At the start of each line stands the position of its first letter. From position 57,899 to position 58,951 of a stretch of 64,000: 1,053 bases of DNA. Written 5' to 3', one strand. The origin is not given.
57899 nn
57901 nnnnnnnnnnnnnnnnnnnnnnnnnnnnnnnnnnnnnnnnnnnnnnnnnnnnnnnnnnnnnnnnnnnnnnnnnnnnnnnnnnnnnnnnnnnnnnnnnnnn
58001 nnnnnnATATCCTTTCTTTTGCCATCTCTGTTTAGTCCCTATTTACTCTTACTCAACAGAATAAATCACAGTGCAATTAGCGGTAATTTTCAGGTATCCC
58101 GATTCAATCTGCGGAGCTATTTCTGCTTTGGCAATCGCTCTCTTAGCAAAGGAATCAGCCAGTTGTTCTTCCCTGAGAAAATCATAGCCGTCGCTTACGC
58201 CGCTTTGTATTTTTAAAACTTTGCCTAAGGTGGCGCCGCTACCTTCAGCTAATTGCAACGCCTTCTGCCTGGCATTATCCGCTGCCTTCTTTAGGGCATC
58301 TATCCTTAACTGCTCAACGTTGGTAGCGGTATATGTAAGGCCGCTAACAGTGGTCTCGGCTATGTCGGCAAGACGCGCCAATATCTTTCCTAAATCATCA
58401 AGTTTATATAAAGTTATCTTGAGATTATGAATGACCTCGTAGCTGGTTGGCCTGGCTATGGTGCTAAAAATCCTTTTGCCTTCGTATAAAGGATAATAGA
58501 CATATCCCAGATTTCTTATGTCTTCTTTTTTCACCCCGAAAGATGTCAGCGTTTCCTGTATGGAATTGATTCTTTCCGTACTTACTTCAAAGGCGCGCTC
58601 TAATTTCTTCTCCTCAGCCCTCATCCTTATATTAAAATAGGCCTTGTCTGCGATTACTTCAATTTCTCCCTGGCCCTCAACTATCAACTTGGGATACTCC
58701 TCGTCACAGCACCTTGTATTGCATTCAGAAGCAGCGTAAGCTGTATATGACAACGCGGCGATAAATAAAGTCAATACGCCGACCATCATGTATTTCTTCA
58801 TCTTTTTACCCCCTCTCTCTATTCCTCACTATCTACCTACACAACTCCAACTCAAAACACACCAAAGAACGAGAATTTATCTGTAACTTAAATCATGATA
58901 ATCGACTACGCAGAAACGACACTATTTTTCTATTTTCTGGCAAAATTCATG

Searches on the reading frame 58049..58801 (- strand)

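Call 77: search_protein_families(library=pfam, proteins=[window:58049-58801:-], max_evalue=0.01)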
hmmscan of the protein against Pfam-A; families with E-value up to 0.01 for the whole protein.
window:58049-58801:- (250 aa): 1 family
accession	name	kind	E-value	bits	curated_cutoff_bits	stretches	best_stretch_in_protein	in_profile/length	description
PF04402.19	SIMPL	-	1e-32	114.5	25.2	1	41-247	3-205/205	Protein of unknown function (DUF541)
